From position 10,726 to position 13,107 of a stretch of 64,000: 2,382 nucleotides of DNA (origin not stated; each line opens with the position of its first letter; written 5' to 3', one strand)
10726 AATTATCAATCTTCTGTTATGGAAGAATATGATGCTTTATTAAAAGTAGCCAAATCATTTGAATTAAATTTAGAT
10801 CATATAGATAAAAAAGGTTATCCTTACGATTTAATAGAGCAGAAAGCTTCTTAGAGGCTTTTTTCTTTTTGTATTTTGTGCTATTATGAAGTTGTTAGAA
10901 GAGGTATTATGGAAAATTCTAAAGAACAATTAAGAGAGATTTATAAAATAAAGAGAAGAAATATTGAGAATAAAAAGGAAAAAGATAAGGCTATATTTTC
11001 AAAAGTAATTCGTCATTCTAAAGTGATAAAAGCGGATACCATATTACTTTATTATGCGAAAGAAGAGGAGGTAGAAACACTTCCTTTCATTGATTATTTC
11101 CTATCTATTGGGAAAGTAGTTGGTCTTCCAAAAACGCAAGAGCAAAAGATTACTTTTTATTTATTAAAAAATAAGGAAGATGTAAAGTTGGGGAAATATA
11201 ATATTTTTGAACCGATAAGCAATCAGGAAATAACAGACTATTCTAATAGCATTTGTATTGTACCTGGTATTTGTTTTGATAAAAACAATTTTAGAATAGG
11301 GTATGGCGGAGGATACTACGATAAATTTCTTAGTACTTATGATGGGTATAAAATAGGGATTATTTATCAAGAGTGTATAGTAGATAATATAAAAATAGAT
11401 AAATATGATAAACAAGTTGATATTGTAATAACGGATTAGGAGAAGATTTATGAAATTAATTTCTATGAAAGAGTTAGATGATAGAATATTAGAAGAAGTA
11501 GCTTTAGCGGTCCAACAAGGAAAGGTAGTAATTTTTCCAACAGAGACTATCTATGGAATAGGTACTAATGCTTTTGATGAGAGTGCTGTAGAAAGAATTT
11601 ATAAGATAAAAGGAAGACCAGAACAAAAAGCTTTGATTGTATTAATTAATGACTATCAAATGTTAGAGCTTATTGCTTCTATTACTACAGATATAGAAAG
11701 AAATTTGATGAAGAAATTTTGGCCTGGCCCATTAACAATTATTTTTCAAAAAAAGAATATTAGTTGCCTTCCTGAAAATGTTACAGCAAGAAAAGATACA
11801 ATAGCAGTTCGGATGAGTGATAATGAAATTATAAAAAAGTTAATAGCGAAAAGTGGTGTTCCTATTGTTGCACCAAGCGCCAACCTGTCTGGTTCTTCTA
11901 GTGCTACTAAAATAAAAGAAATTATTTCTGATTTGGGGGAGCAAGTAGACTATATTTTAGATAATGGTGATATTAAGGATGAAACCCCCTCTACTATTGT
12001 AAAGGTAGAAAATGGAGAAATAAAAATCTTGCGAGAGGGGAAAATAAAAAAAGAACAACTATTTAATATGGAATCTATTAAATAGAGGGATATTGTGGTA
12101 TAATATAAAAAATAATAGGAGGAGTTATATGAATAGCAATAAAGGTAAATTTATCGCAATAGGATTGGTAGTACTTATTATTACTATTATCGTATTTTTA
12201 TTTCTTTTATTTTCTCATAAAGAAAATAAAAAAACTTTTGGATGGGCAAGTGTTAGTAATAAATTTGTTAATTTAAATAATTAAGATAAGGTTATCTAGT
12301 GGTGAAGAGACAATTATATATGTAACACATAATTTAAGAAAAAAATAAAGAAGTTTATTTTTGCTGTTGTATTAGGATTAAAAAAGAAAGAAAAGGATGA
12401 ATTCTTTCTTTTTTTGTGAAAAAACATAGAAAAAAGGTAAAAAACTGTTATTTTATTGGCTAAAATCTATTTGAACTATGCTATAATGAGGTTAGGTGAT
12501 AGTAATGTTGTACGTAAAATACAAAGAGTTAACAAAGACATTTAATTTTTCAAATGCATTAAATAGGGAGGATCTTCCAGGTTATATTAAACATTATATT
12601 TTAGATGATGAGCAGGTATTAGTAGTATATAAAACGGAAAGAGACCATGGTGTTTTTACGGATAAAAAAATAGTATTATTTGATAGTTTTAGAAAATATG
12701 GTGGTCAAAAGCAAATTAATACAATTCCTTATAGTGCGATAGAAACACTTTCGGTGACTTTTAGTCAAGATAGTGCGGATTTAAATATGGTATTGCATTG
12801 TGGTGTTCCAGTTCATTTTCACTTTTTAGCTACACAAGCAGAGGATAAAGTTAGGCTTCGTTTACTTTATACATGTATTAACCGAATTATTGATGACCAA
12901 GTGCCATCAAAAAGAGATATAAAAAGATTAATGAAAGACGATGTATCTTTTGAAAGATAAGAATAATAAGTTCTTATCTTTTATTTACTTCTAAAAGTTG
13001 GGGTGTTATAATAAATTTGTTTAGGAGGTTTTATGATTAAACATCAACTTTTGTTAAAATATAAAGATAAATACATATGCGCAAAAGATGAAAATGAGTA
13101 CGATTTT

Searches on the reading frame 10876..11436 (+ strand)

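Call 12: search_protein_families(library=pfam, proteins=[window:10876-11436:+], max_evalue=0.01)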
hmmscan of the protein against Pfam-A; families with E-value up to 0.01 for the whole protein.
window:10876-11436:+ (187 aa): 1 family
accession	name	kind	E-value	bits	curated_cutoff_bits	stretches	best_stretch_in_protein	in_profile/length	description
PF01812.26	5-FTHF_cyc-lig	-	9.7e-35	120.6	27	1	16-186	1-185/186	5-formyltetrahydrofolate cyclo-ligase family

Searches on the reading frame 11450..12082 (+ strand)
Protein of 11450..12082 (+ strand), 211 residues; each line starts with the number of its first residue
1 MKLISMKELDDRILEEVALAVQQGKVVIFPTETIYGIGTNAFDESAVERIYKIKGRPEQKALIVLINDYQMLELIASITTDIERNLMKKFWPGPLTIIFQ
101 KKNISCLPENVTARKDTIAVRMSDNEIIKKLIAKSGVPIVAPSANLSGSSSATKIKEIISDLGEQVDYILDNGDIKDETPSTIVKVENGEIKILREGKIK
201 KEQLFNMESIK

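Call 12: search_protein_families(library=pfam, proteins=[window:11450-12082:+], max_evalue=0.01)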
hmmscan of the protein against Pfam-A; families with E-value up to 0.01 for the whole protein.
window:11450-12082:+ (211 aa): 1 family
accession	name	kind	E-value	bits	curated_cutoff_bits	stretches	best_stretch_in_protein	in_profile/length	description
PF01300.24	Sua5_yciO_yrdC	-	1.8e-61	207.2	25.1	1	21-197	3-178/178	Telomere recombination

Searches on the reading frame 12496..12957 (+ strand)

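Call 12: search_protein_families(library=pfam, proteins=[window:12496-12957:+], max_evalue=0.01)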
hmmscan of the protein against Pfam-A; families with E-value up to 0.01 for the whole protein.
window:12496-12957:+ (154 aa): 2 families
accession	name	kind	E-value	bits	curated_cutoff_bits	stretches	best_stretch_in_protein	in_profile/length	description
PF08000.17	bPH_1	-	6.2e-12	46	27.7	1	22-130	13-120/122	Bacterial PH domain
PF14470.12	bPH_3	-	0.0056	17.6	23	0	50-89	23-60/95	Bacterial PH domain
